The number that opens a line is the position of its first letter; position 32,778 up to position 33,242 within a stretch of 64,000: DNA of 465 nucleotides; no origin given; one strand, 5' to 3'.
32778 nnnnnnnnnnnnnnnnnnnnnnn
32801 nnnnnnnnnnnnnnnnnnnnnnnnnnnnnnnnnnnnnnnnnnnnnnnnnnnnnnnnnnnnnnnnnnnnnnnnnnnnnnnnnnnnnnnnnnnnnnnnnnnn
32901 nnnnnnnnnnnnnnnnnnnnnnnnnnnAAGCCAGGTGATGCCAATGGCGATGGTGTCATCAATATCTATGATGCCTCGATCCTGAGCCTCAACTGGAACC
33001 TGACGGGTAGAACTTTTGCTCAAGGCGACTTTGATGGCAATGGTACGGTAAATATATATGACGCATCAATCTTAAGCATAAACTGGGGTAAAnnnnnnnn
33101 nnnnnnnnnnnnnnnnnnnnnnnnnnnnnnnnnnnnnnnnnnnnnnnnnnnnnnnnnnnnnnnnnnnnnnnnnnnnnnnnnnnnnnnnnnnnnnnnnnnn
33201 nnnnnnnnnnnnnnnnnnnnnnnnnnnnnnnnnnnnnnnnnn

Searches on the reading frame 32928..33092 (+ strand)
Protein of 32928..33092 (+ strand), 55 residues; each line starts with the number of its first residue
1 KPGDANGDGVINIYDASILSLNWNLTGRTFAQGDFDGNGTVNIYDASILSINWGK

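Call 31: find_homologous_proteins(query=window:32928-33092:+, max_evalue=0.001)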
Query seq(55 aa): no candidate shares three 5-residue words with the query. No homologue found.

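Call 34: find_related_loci(query=A3, collection=genome_contigs, flank=6000)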
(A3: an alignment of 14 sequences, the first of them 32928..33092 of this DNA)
Query A3 (55 aa) in genome_contigs; peptide patterns used: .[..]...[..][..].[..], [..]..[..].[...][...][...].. (x = any residue, [..] = any of these).
452 stretches matched a pattern; 65 encode a relative of the query (tblastn E <= 1e-3); 65 distinct loci.
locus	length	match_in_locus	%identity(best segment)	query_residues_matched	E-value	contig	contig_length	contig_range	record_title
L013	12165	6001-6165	64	1-55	6e-21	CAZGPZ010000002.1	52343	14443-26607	MAG TPA_asm: uncultured Candidatus Saccharibacteria bacterium isolate SRP193066_co1_238 genome assembly, contig: NODE_71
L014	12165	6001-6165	53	1-55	8e-17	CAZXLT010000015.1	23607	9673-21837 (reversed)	MAG TPA_asm: uncultured Candidatus Saccharibacteria bacterium isolate SRP342105_co1_432 genome assembly, contig: NODE_28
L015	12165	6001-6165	56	1-55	2e-16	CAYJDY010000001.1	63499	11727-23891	MAG TPA_asm: uncultured Candidatus Saccharibacteria bacterium isolate ERP123247_co1_97 genome assembly, contig: NODE_208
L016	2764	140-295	50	3-54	4e-14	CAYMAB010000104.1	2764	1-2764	MAG TPA_asm: uncultured Candidatus Saccharimonadales bacterium isolate binchicken_co54_498 genome assembly, contig: NODE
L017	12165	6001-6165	56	1-55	1e-13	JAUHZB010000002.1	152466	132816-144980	MAG: bacterium isolate 3_bin.93 NODE_198_length_152466_cov_1.528538, whole genome shotgun sequence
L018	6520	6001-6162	52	1-53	8e-13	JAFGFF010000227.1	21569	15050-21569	MAG: Pirellulales bacterium isolate Zod_Metabat.1299 k87_6489688, whole genome shotgun sequence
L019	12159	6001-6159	47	2-54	4e-11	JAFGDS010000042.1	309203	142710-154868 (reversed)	MAG: Pirellulales bacterium isolate Zod_Metabat.1184 k87_3324321, whole genome shotgun sequence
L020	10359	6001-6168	50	1-55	1e-10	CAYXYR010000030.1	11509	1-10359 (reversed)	MAG TPA_asm: uncultured Candidatus Saccharibacteria bacterium isolate SRP135725_co3_632 genome assembly, contig: NODE_64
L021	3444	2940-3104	42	1-53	2e-10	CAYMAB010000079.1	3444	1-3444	MAG TPA_asm: uncultured Candidatus Saccharimonadales bacterium isolate binchicken_co54_498 genome assembly, contig: NODE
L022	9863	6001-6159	43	3-55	1e-9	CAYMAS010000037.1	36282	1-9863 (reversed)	MAG TPA_asm: uncultured Tepidisphaerales bacterium isolate SRP063590_co1_116 genome assembly, contig: NODE_1019_length_3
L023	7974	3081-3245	44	1-55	3e-9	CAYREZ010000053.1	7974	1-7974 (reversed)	MAG TPA_asm: uncultured Gammaproteobacteria bacterium isolate SRP050083_co1_461 genome assembly, contig: NODE_4683_lengt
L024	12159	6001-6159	47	1-53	4e-9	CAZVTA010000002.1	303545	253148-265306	MAG TPA_asm: uncultured Candidatus Saccharibacteria bacterium isolate SRP342105_co3_76 genome assembly, contig: NODE_8_l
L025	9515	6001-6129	51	3-45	3e-9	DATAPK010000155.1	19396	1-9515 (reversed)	MAG TPA_asm: Tepidisphaeraceae bacterium isolate SMAG_U5439 k141_1587039, whole genome shotgun sequence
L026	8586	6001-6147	47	1-53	7e-9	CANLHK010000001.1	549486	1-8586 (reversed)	MAG: Planctomycetaceae bacterium isolate TH-Jun18-6 genome assembly, contig: TH-Jun18-C1, whole genome shotgun sequence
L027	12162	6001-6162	44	1-54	1e-8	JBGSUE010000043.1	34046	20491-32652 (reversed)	MAG: Patescibacteria group bacterium isolate JTS-AC425 k141_620526, whole genome shotgun sequence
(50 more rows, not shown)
